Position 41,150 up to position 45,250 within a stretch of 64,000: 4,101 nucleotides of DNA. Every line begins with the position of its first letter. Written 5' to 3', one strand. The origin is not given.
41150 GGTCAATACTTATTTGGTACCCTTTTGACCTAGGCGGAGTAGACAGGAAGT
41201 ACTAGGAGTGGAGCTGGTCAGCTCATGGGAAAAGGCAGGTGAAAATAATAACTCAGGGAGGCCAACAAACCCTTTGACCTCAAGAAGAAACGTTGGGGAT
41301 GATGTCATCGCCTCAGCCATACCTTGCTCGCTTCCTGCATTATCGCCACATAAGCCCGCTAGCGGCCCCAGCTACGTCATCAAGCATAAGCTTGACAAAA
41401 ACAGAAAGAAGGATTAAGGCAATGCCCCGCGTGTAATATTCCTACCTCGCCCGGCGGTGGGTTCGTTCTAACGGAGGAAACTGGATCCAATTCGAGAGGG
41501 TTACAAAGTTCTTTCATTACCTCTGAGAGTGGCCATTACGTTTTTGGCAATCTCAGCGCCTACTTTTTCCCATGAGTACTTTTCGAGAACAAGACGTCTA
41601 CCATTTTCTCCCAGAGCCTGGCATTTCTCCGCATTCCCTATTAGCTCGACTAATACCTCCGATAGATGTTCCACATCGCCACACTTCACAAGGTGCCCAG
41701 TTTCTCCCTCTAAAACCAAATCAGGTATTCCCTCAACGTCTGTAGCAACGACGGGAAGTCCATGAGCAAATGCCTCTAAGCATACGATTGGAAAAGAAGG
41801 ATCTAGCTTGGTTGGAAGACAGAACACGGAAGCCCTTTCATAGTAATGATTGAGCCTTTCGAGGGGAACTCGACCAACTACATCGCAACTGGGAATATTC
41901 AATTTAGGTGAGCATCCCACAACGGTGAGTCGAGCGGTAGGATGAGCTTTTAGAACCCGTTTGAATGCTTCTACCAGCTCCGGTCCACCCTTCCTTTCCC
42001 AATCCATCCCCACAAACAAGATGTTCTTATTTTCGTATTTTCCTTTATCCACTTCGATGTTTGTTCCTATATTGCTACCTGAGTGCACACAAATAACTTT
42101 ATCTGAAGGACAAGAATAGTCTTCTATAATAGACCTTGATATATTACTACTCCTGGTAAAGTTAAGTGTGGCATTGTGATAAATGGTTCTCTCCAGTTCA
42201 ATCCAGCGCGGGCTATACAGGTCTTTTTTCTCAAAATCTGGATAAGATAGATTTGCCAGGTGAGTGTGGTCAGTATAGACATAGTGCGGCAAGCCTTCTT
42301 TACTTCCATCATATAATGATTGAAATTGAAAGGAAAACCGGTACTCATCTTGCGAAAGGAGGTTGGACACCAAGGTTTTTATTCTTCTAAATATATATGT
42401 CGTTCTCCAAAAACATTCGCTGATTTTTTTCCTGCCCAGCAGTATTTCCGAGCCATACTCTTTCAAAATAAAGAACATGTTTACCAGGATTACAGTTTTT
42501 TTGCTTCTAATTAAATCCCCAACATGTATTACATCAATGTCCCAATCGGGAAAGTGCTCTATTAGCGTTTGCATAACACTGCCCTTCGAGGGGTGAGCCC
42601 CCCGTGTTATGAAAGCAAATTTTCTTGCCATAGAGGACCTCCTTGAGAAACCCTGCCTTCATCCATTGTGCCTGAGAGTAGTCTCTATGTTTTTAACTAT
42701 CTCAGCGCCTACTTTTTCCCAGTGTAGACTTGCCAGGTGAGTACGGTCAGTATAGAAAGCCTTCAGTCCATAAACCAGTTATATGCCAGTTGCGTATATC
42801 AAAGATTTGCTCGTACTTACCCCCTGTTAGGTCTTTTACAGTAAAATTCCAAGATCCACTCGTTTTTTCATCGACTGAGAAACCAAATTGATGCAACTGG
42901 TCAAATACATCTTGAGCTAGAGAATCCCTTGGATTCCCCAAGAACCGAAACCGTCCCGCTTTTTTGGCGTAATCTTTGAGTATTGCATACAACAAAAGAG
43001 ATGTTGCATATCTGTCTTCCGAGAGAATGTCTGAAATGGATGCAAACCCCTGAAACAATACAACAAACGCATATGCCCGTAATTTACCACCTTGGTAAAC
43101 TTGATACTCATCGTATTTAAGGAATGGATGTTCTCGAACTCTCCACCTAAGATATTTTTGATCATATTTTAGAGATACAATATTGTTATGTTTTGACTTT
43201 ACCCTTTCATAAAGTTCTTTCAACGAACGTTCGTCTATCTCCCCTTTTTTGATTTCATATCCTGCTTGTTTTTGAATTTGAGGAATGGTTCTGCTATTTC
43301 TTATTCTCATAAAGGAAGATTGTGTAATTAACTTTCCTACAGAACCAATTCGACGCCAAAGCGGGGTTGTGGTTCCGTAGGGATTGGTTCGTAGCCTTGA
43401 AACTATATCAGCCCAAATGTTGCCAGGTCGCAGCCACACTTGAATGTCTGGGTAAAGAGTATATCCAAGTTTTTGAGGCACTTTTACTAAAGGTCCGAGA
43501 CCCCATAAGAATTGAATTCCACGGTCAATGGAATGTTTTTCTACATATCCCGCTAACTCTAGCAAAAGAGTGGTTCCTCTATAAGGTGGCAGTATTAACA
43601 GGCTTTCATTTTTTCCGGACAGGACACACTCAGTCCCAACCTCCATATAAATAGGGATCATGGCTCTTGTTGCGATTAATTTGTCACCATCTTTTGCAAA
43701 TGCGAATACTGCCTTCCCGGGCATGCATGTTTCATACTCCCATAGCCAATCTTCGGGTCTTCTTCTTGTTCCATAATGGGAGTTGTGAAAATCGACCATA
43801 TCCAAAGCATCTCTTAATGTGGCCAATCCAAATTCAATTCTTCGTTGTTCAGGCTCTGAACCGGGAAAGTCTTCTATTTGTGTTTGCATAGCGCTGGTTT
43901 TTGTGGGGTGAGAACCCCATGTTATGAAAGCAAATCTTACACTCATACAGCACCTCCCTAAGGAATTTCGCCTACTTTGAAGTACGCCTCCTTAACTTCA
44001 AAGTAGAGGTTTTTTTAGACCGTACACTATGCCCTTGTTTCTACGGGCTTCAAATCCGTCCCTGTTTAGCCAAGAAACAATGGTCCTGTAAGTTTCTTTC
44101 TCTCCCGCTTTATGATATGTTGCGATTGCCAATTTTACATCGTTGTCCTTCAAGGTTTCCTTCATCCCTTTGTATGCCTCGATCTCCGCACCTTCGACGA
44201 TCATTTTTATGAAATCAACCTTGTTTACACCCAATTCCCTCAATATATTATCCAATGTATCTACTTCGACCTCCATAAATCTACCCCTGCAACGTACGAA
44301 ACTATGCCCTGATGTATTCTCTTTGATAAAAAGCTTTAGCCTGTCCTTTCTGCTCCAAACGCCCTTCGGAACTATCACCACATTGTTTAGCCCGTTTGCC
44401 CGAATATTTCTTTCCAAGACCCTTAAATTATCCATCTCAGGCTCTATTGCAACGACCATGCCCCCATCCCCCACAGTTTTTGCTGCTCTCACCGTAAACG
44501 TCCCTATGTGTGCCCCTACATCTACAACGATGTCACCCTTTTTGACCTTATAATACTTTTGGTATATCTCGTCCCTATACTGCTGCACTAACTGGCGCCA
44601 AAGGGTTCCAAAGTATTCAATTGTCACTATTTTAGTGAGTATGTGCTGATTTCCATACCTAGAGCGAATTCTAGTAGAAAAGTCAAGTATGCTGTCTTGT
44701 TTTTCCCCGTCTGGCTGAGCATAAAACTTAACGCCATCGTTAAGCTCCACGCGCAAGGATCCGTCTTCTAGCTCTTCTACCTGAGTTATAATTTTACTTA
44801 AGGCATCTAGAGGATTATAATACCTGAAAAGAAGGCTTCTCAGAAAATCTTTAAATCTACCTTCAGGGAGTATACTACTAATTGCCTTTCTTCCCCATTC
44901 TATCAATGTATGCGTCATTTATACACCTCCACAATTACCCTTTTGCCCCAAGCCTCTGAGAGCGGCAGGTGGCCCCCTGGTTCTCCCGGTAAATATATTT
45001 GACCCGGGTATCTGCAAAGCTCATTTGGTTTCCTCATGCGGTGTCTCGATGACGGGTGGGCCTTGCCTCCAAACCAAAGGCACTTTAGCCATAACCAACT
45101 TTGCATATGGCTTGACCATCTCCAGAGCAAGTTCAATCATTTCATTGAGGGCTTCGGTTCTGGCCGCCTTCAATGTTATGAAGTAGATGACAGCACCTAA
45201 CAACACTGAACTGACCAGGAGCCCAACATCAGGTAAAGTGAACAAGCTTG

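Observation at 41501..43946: Glycosyltransferase paralog hijacked in frame by a foreign acyltransferase-like cassette, leaving a 100-bp remnant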

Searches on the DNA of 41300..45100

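Call 54: search_rna_families(source=window, start=41300, end=45100, threshold=evalue, max_evalue=1)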
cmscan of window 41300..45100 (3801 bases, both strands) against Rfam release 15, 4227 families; matches with E-value up to 1: 0.
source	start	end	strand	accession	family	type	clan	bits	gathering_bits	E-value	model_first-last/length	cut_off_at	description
